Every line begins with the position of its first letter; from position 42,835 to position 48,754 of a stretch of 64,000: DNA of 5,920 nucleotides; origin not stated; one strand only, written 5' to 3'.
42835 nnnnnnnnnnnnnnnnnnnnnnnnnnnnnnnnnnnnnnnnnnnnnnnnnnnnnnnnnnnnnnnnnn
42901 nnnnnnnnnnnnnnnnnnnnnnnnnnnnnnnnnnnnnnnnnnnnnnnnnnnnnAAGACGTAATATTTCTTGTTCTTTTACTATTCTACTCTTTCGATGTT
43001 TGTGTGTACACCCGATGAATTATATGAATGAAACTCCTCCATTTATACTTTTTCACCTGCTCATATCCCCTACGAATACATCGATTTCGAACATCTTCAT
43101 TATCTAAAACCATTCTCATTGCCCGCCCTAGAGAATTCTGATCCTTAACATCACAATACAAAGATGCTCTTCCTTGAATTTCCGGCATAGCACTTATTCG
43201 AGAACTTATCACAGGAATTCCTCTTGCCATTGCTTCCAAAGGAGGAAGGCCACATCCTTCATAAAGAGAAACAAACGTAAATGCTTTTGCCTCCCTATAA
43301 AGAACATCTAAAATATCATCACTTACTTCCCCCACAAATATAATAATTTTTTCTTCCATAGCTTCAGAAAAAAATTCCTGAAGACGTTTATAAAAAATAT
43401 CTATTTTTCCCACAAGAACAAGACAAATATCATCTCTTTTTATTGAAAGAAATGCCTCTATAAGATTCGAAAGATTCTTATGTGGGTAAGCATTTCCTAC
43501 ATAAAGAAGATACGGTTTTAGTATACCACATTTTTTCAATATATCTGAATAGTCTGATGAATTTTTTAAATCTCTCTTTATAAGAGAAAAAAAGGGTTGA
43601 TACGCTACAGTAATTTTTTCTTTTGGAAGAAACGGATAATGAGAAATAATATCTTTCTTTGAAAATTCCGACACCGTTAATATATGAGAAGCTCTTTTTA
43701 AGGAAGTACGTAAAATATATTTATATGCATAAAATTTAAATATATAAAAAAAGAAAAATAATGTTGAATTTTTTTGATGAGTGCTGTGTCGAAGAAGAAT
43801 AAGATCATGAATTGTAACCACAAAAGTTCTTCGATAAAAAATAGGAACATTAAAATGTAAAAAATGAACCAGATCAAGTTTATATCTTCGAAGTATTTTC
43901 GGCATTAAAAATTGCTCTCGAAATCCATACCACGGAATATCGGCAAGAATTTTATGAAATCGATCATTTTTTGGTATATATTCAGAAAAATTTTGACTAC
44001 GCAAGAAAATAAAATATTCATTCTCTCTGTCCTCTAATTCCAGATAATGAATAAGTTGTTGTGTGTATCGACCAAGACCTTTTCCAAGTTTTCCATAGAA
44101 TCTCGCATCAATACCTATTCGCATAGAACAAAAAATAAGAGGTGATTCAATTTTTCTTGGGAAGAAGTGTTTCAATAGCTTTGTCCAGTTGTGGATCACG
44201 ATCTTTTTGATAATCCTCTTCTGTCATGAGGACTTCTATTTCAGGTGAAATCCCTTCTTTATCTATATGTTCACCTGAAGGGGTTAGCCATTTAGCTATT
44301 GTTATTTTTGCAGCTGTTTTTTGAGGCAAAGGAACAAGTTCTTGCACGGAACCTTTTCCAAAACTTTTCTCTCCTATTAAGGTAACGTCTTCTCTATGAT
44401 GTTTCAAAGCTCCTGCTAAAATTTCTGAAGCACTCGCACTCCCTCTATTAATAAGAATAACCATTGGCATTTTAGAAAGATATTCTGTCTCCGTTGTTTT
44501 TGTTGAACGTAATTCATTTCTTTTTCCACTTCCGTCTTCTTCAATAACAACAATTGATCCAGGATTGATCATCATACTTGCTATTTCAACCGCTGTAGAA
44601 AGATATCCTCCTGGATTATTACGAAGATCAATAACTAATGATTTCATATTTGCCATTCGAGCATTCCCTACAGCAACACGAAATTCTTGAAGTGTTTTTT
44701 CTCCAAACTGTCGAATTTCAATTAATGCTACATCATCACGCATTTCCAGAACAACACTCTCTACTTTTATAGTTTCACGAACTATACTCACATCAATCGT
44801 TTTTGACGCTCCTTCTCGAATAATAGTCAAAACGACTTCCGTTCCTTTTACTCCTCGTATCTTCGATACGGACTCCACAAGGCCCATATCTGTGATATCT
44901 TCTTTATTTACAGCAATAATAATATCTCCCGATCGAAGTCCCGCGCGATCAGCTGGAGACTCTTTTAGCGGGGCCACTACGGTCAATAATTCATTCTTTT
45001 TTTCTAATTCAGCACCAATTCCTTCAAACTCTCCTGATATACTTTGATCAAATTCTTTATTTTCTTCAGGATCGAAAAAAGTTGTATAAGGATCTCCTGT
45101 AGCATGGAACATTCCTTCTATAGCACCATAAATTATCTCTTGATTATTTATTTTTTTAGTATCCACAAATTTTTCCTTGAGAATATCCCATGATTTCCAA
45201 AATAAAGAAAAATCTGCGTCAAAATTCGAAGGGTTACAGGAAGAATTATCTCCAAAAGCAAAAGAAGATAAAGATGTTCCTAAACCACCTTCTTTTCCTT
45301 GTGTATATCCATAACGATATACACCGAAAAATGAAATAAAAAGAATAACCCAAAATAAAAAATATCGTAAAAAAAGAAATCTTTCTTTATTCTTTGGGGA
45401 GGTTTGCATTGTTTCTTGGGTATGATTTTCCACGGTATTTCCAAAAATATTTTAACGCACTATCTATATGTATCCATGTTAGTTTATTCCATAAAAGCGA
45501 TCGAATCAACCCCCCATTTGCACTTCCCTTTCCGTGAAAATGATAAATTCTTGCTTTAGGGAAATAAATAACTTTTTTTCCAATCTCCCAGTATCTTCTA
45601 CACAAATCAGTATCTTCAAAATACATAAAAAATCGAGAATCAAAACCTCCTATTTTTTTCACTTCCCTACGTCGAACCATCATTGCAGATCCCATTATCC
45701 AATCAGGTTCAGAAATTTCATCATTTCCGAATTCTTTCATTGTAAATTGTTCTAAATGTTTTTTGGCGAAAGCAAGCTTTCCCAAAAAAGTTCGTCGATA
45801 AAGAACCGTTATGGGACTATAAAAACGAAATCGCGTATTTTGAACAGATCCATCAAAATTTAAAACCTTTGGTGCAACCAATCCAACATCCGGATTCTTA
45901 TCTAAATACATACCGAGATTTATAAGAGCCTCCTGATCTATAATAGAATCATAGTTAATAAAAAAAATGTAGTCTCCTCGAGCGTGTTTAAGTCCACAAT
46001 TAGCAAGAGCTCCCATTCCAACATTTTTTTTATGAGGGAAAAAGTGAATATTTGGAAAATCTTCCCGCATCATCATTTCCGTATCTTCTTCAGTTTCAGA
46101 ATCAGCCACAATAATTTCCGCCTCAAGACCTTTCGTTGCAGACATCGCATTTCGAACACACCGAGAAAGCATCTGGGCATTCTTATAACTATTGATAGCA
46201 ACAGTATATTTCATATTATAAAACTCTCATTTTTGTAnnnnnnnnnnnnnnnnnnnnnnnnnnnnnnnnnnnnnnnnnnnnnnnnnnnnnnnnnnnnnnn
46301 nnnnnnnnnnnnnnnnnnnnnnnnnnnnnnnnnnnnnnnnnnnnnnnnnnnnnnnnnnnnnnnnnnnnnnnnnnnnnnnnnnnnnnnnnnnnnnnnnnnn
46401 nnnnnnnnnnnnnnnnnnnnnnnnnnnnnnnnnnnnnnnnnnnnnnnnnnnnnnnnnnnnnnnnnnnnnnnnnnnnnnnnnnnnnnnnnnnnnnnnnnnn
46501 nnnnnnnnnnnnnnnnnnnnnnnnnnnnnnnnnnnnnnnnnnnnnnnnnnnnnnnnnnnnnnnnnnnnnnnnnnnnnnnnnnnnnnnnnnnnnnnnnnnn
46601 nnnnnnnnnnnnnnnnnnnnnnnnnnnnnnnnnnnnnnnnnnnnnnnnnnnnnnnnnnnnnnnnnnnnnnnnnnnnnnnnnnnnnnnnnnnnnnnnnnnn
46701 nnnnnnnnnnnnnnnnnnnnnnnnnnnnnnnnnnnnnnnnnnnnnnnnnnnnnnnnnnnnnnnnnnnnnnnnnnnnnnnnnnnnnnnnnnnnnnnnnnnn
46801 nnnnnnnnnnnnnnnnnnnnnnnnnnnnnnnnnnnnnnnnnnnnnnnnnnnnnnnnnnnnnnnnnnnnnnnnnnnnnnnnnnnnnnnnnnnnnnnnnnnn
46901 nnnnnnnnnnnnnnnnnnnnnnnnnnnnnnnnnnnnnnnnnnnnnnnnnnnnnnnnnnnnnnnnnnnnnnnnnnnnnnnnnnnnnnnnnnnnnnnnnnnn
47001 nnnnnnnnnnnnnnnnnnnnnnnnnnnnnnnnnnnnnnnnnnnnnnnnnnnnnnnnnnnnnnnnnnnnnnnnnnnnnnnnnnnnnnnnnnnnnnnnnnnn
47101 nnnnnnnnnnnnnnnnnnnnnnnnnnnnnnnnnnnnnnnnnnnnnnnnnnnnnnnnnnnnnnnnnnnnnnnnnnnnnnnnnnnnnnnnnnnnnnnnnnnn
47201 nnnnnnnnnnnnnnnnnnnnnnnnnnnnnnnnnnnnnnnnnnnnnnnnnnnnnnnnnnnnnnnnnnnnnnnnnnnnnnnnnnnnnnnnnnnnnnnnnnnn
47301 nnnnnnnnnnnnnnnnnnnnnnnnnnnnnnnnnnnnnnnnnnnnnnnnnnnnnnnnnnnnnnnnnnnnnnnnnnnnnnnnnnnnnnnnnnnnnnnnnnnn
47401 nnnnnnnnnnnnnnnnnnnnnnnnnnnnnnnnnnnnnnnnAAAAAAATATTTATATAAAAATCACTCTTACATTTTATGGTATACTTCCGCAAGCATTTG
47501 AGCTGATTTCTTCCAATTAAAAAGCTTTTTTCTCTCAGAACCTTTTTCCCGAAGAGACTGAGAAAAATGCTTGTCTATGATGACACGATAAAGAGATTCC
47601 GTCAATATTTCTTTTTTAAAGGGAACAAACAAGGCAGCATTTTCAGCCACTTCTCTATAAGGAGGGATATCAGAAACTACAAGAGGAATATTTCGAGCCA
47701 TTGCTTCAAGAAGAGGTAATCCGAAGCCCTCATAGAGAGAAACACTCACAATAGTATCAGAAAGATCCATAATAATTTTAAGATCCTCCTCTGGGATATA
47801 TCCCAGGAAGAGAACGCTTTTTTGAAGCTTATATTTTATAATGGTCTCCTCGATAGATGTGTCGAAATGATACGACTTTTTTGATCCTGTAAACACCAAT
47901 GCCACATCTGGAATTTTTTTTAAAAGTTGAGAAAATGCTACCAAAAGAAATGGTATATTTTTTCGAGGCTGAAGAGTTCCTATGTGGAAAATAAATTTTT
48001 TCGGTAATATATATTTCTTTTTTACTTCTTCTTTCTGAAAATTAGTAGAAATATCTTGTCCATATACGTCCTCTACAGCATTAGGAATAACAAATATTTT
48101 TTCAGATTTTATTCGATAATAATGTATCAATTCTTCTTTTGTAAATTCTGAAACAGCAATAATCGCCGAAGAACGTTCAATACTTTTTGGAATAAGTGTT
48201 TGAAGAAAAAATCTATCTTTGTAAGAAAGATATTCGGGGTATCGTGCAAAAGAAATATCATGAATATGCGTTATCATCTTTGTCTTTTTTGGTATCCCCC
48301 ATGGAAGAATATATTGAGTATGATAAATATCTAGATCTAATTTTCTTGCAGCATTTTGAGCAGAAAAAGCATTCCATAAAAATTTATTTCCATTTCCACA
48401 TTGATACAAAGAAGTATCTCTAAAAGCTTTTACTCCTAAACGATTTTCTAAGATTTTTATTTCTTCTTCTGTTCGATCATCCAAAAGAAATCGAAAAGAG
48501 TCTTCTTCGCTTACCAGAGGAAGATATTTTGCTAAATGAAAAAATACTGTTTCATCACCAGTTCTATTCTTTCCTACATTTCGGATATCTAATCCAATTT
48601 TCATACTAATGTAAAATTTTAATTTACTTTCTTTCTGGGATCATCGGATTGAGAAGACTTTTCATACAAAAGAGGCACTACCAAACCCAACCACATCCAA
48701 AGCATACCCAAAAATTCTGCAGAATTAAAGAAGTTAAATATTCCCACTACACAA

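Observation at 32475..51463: Very large cell-envelope glycopolymer assembly locus with paired DUF4012 proteins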

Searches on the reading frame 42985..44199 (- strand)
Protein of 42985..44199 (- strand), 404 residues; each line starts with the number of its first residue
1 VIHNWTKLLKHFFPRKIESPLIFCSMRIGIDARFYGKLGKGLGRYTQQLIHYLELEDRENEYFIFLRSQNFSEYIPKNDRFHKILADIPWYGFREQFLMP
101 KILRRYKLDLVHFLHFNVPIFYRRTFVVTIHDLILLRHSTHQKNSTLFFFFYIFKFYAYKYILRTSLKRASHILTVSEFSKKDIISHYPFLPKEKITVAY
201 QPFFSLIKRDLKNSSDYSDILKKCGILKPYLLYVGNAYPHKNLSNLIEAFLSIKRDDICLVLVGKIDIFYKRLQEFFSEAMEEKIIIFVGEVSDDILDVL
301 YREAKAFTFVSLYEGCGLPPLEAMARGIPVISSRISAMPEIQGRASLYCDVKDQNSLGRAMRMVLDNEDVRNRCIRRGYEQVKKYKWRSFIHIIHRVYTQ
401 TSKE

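Call 3: search_protein_families(library=pfam, proteins=[window:42985-44199:-], max_evalue=0.01)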
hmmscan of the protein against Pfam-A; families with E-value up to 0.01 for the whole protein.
window:42985-44199:- (404 aa): 5 families
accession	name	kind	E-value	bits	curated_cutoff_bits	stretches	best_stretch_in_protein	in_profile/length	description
PF00534.26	Glycos_transf_1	-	5.8e-28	98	26.4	1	228-380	15-171/172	Glycosyl transferases group 1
PF13692.12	Glyco_trans_1_4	-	1.9e-23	83.7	27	1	229-367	2-142/142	Glycosyl transferases group 1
PF13439.12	Glyco_transf_4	-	3.2e-12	47.2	28.5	1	41-200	3-163/170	Glycosyltransferase Family 4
PF13524.12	Glyco_trans_1_2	-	0.00042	20.7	25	1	311-384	54-131/144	Glycosyl transferase-like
PF20706.3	GT4-conflict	-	0.0036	16.8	26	1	258-336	233-314/385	Family 4 Glycosyltransferase in conflict systems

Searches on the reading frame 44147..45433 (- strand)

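Call 3: search_protein_families(library=pfam, proteins=[window:44147-45433:-], max_evalue=0.01)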
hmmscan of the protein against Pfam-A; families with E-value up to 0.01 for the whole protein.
window:44147-45433:- (428 aa): 5 families
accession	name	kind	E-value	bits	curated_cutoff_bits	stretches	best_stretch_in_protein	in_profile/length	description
PF03572.23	Peptidase_S41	-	1.5e-48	164.9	24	1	234-401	1-165/165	Peptidase family S41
PF13180.12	PDZ_2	-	2.1e-11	44.4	27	1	139-216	3-79/80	PDZ domain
PF17820.7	PDZ_6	-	2.8e-11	43.4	27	1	152-206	2-54/54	PDZ domain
PF00595.29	PDZ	-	1.6e-09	38.4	23.2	1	138-204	11-80/81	PDZ domain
PF22694.1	CtpB_N-like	-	8.6e-07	29.8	27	1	73-123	36-84/85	Activating protease CtpB N-terminal domain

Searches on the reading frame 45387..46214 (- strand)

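Call 3: search_protein_families(library=pfam, proteins=[window:45387-46214:-], max_evalue=0.01)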
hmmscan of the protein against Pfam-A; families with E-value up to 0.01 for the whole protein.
window:45387-46214:- (275 aa): 6 families
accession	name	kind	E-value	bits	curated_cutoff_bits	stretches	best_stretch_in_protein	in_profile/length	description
PF00535.33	Glycos_transf_2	-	1.7e-17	64.3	23.3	1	5-145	2-132/168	Glycosyl transferase family 2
PF13641.12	Glyco_tranf_2_3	-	8.3e-15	55.9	27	1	3-229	3-215/230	Glycosyltransferase like family 2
PF10111.15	Glyco_tranf_2_2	-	6.6e-08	32.8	27.3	1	31-215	29-206/276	Glycosyltransferase like family 2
PF13632.12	Glyco_trans_2_3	-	3.2e-06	27.5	27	1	167-226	66-124/198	Glycosyl transferase family group 2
PF02709.20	Glyco_transf_7C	-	1e-05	25.5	23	1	173-227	19-76/78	N-terminal domain of galactosyltransferase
PF13506.12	Glyco_transf_21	-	0.0043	17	21.7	0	163-221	92-150/174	Glycosyl transferase family 21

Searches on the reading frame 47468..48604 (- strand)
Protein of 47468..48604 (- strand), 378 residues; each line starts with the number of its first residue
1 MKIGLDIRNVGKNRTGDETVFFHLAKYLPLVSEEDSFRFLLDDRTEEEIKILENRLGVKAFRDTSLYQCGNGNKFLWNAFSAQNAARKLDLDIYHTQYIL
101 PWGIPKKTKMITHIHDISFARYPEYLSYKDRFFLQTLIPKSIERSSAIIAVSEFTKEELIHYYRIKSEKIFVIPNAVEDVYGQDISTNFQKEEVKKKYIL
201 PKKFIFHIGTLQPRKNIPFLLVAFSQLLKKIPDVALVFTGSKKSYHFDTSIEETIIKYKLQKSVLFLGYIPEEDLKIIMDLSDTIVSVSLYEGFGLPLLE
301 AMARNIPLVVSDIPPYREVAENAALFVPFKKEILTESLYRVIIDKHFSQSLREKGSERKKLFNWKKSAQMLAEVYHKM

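Call 4: search_protein_families(library=pfam, proteins=[window:47468-48604:-], max_evalue=0.01)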
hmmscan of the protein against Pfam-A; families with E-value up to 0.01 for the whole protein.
window:47468-48604:- (378 aa): 5 families
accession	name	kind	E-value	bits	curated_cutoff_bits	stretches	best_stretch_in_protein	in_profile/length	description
PF00534.26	Glycos_transf_1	-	2.9e-29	102.2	26.4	1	193-357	4-171/172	Glycosyl transferases group 1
PF13692.12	Glyco_trans_1_4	-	5.2e-20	72.6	27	1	203-340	2-138/142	Glycosyl transferases group 1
PF13439.12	Glyco_transf_4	-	1.1e-17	65.1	28.5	1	64-178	46-167/170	Glycosyltransferase Family 4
PF13579.12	Glyco_trans_4_4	-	0.00023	22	29.7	1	84-175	65-157/158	Glycosyl transferase 4-like domain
PF20706.3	GT4-conflict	-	0.0023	17.4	26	1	273-312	273-312/385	Family 4 Glycosyltransferase in conflict systems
